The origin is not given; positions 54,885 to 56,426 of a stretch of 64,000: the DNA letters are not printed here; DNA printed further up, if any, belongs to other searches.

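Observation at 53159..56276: HAD phosphatase followed by two tandem GpgS/MpgS-like glycosyltransferases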

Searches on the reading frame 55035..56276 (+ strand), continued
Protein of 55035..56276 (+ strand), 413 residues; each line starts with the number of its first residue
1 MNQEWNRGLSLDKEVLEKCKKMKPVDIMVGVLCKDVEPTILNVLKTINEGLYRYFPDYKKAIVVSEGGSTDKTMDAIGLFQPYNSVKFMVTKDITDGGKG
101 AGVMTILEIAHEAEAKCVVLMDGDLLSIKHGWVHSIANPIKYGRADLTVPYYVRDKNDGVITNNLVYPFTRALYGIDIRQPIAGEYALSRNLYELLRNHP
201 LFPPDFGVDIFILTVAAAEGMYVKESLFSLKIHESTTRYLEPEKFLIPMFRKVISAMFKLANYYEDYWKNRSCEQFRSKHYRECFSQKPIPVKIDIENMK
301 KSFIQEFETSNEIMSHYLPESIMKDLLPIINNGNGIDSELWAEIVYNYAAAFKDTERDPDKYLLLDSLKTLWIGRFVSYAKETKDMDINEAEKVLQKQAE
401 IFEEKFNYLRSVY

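Call 53: search_solved_structures(query=A1, max_evalue=0.001, show_alignments=3)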
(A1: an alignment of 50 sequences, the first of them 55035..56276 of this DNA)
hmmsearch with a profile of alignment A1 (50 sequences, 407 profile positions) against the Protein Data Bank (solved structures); distinct sequences matched with E-value up to 0.001: 15.
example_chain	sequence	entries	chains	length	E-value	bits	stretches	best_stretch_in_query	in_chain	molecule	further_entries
2y4k_A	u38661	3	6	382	5.8e-22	81.4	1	63-386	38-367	MANNOSYLGLYCERATE SYNTHASE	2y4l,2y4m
2y4j_A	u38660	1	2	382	7.6e-22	81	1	63-386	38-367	MANNOSYLGLYCERATE SYNTHASE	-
2bo4_A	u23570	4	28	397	8.5e-22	80.8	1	63-386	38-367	MANNOSYLGLYCERATE SYNTHASE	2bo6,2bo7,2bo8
7pdo_A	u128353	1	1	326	1.7e-16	63.3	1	20-252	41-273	Glucosyl-3-phosphoglycerate synthase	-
7p5l_A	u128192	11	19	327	1.7e-16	63.3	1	20-252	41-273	Glucosyl-3-phosphoglycerate synthase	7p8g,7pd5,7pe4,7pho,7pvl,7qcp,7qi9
3ckj_A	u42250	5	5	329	1.2e-15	60.6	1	20-252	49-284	Putative uncharacterized protein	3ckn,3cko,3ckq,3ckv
4y6n_A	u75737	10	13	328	3.3e-15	59.1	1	21-252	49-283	Glucosyl-3-phosphoglycerate synthase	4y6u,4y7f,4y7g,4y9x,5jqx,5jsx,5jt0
3e25_A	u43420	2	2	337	3.7e-15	59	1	21-252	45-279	Putative uncharacterized protein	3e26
4ddz_A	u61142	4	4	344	3.9e-15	58.9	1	21-252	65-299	GLUCOSYL-3-PHOSPHOGLYCERATE SYNTHASE (GpgS) | Glucosyl-3-phosphoglycerate synthase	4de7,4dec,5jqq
3f1y_A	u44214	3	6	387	3.5e-08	36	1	24-187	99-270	Mannosyl-3-phosphoglycerate synthase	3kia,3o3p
5mlz_A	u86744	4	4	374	1.8e-06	30.4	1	17-138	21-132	Dolichol monophosphate mannose synthase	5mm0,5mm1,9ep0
5tze_C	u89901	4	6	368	3.9e-05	26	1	23-118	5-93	Glycosyl transferase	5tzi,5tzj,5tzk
5tz8_A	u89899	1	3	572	8.8e-05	24.8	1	23-118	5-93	Glycosyl transferase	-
6yv7_B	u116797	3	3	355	0.0001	24.6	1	21-118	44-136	Glycosyl transferase, family 2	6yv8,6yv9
6yv7_A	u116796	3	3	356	0.0001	24.6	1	21-118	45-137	Glycosyl transferase, family 2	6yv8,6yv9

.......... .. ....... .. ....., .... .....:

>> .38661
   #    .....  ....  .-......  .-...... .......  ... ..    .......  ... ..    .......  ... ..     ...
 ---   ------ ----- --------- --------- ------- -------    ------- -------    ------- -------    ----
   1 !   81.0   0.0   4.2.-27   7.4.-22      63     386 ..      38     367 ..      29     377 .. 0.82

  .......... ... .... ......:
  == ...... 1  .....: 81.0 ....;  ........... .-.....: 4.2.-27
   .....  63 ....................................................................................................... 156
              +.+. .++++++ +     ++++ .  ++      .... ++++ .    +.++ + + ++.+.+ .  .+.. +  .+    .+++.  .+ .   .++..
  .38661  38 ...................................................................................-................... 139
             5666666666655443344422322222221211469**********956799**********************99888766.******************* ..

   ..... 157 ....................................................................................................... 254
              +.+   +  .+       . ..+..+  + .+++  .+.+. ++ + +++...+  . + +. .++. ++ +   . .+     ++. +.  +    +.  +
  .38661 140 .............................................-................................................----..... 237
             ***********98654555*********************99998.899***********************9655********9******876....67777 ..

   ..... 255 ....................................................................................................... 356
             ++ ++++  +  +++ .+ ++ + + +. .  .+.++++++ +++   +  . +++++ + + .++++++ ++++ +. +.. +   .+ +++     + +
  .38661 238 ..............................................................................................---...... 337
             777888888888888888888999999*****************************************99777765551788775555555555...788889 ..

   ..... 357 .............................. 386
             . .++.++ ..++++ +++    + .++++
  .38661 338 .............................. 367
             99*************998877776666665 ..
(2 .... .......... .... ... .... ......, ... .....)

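Call 61: search_protein_families(library=ncbifam, proteins=[L005:11009-12241:-, L039:5486-6670:-, L029:1549-2757:+, L014:6760-7968:+, L007:10588-11709:-, L030:3972-5384:+, L023:11165-12604:+, L053:9142-10527:-, L081:6955-7776:-], max_evalue=0.00001)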
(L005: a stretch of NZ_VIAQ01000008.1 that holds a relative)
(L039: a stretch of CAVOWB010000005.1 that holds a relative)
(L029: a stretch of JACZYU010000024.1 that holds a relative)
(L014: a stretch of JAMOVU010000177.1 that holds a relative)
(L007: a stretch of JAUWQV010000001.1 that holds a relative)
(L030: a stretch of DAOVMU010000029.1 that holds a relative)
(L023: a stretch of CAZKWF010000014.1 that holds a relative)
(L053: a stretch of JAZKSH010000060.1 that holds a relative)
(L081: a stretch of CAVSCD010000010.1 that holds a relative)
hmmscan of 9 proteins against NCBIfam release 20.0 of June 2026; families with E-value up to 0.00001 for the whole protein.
L005:11009-12241:- (410 aa): 2 families
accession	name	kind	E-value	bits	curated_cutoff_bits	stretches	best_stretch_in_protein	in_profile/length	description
NF040724.1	GpgS_Meth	equivalog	1.2e-207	689.5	700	1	1-405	1-400/402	glucosyl-3-phosphoglycerate synthase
NF010496.0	PRK13915.1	equivalog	9.6e-21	74.1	262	1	115-311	97-280/307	glucosyl-3-phosphoglycerate synthase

L039:5486-6670:- (394 aa): 2 families
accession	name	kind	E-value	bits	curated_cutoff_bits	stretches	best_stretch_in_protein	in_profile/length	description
NF040724.1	GpgS_Meth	equivalog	3.3e-163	543.2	700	1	1-394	1-397/402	glucosyl-3-phosphoglycerate synthase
NF010496.0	PRK13915.1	equivalog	1.6e-18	66.9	262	1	115-301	97-272/307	glucosyl-3-phosphoglycerate synthase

L029:1549-2757:+ (402 aa): 2 families
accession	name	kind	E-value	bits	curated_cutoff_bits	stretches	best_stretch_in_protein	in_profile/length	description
NF040724.1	GpgS_Meth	equivalog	2.2e-115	385.7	700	1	3-401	2-399/402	glucosyl-3-phosphoglycerate synthase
NF010496.0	PRK13915.1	equivalog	8.4e-18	64.5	262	1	121-304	101-270/307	glucosyl-3-phosphoglycerate synthase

L014:6760-7968:+ (402 aa): 2 families
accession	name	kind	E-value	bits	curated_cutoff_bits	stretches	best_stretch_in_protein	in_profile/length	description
NF040724.1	GpgS_Meth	equivalog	1.2e-100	337.2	700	1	5-401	3-399/402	glucosyl-3-phosphoglycerate synthase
NF010496.0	PRK13915.1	equivalog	4.3e-21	75.3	262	1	122-306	102-272/307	glucosyl-3-phosphoglycerate synthase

L007:10588-11709:- (373 aa): 3 families
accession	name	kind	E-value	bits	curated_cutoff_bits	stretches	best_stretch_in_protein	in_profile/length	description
NF010496.0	PRK13915.1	equivalog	1.6e-62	211.4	262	1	4-280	14-266/307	glucosyl-3-phosphoglycerate synthase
NF040724.1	GpgS_Meth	equivalog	2.4e-23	82.6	700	1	112-311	121-328/402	glucosyl-3-phosphoglycerate synthase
TIGR04283.1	glyco_like_mftF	equivalog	7.2e-06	25.7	182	0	25-136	1-83/221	TIGR04283 family arsenosugar biosynthesis glycosyltransferase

L030:3972-5384:+ (470 aa): 2 families
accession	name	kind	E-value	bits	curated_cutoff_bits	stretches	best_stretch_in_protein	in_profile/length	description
NF010496.0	PRK13915.1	equivalog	2.8e-44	151.4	262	1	169-362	100-282/307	glucosyl-3-phosphoglycerate synthase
NF040724.1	GpgS_Meth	equivalog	8e-26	90.8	700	1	171-437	120-381/402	glucosyl-3-phosphoglycerate synthase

L023:11165-12604:+ (479 aa): 2 families
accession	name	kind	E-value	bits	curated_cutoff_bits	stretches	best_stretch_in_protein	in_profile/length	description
NF010496.0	PRK13915.1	equivalog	3.4e-40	138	262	1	170-365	101-284/307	glucosyl-3-phosphoglycerate synthase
NF040724.1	GpgS_Meth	equivalog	1.6e-21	76.6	700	1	171-437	120-378/402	glucosyl-3-phosphoglycerate synthase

L053:9142-10527:- (461 aa): 2 families
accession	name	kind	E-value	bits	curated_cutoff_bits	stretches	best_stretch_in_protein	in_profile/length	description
NF010496.0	PRK13915.1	equivalog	2.4e-26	92.6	262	1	154-333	95-263/307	glucosyl-3-phosphoglycerate synthase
NF040724.1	GpgS_Meth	equivalog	3.1e-13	49.3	700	1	157-429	114-382/402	glucosyl-3-phosphoglycerate synthase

L081:6955-7776:- (273 aa): 15 families
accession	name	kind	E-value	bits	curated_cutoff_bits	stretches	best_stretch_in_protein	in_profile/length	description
TIGR01486.1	HAD-SF-IIB-MPGP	subfamily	2.4e-67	227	164.75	1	6-266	1-255/257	mannosyl-3-phosphoglycerate phosphatase family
NF001218.0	PRK00192.1-5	equivalog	7.7e-64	216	362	1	2-266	2-267/275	mannosyl-3-phosphoglycerate phosphatase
TIGR02461.1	osmo_MPG_phos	equivalog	1.7e-61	208.2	244.35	1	6-233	1-226/227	mannosyl-3-phosphoglycerate phosphatase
NF001216.0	PRK00192.1-2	equivalog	6.3e-59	199.6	353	1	5-270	7-263/275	mannosyl-3-phosphoglycerate phosphatase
NF011072.0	PRK14502.1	equivalog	4.1e-52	177.5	762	1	6-268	418-690/694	bifunctional mannosyl-3-phosphoglycerate synthase/mannosyl-3 phosphoglycerate phosphatase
TIGR02463.1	MPGP_rel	hypoth_equivalog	2.3e-47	161.6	282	1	6-233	1-215/216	mannosyl-3-phosphoglycerate phosphatase-related protein YedP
NF002976.0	PRK03669.1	equivalog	7e-47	160.1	315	1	3-263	6-263/271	mannosyl-3-phosphoglycerate phosphatase-related protein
NF001217.0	PRK00192.1-4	equivalog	2.5e-41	142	373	1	6-269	10-262/265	mannosyl-3-phosphoglycerate phosphatase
NF009342.0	PRK12702.1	equivalog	2.9e-29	102.3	596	1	6-167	3-164/302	mannosyl-3-phosphoglycerate phosphatase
NF001215.0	PRK00192.1-1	equivalog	5.2e-29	101.3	488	1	5-238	7-226/265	mannosyl-3-phosphoglycerate phosphatase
TIGR01484.1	HAD-SF-IIB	subfamily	1.2e-16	61.4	41.8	1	7-233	2-221/221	HAD-IIB family hydrolase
TIGR01487.1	Pglycolate_arch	equivalog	3.2e-12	46.7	122.75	1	7-74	4-71/215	phosphoglycolate phosphatase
TIGR01482.1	SPP-subfamily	subfamily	3e-11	43.3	107.15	0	151-234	108-191/225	sucrose-phosphate phosphatase subfamily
TIGR00099.1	Cof-subfamily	subfamily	1.6e-09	37.7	137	1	6-76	1-70/256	Cof-type HAD-IIB family hydrolase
NF002245.0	PRK01158.1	equivalog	1.7e-09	37.3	198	0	7-74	6-73/233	phosphoglycolate phosphatase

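Call 70: search_protein_families(library=pfam, alignment_id=A1, max_evalue=0.001)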
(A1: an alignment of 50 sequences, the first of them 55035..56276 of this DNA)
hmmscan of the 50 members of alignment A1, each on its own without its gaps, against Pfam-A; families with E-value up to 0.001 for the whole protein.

A. member 1, window:55035-56276:+ (413 aa): 2 families
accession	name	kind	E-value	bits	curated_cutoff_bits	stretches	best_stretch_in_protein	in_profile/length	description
PF00535.33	Glycos_transf_2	-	7.1e-06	26.5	23.3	1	31-157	4-120/168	Glycosyl transferase family 2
PF21969.2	MGS_GT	-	1.8e-05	24.8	27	1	96-227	73-210/239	Mannosylglycerate synthase, GT domain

B. families by the number of members that match (of 50 scanned): 3 families
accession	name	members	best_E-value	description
PF00535.33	Glycos_transf_2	40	5.7e-15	Glycosyl transferase family 2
PF21969.2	MGS_GT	35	7.1e-12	Mannosylglycerate synthase, GT domain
PF13641.12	Glyco_tranf_2_3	12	3.8e-08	Glycosyltransferase like family 2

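Call 72: list_cluster_members(proteins=[L008:8001-9197:+, L006:8001-9197:+, P0244, P0246, P0249, P0250, P0251, P0255, P0258, P0006])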
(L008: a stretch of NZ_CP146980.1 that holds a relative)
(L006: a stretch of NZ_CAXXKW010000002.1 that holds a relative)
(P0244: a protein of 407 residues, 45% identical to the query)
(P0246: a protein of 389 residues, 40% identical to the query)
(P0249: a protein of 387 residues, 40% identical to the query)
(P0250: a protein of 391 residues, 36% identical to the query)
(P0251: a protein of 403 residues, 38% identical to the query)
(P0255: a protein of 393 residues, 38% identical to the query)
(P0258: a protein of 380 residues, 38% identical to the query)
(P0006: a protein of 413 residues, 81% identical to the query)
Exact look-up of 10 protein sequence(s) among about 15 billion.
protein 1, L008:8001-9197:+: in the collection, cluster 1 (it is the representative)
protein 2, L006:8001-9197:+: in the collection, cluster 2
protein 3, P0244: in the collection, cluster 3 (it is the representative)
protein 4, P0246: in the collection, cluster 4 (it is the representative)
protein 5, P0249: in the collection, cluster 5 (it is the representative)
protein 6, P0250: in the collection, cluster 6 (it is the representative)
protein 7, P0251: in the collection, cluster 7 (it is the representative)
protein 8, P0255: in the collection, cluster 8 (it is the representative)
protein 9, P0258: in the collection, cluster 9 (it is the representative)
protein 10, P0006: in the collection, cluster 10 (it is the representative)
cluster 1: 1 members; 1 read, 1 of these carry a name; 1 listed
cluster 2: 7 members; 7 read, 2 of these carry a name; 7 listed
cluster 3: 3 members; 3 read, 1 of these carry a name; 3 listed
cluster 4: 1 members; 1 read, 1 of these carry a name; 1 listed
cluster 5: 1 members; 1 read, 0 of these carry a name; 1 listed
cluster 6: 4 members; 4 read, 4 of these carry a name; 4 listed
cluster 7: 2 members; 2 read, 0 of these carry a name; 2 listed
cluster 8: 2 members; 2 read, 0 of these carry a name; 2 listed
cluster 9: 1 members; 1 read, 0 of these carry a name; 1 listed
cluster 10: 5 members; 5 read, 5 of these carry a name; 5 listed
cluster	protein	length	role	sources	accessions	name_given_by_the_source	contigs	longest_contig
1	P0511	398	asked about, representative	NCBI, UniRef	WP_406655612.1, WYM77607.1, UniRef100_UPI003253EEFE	glycosyltransferase [Methanolobus sp. ZRKC2] | glycosyltransferase n=1 Tax=Methanolobus sp. ZRKC2 TaxID=3125783 RepID=UPI003253EEFE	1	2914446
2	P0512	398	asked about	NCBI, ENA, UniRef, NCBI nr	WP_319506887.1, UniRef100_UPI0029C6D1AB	glycosyltransferase [uncultured Methanolobus sp.] | glycosyltransferase family 2 protein n=1 Tax=uncultured Methanolobus sp. TaxID=218300 ...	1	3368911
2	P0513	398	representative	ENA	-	-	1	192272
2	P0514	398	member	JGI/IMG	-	Glycosyl transferase family 2.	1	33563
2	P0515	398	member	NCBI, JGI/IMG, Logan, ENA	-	-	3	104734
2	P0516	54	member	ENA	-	-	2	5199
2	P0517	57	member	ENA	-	-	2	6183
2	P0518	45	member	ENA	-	-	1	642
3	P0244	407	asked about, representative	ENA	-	-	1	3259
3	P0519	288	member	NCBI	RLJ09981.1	MAG: glycosyl transferase family 2, partial [Candidatus Aenigmatarchaeota archaeon]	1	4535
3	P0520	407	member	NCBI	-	-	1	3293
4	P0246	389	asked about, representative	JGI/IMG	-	glycosyltransferase involved in cell wall biosynthesis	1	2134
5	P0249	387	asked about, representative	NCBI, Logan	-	-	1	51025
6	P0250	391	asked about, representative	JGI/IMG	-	glycosyltransferase involved in cell wall biosynthesis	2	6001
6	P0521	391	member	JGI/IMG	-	glycosyltransferase involved in cell wall biosynthesis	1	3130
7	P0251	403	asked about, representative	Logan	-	-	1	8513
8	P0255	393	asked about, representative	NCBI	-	-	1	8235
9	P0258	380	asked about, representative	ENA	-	-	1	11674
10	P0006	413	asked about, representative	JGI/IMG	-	glucosylglycerate synthase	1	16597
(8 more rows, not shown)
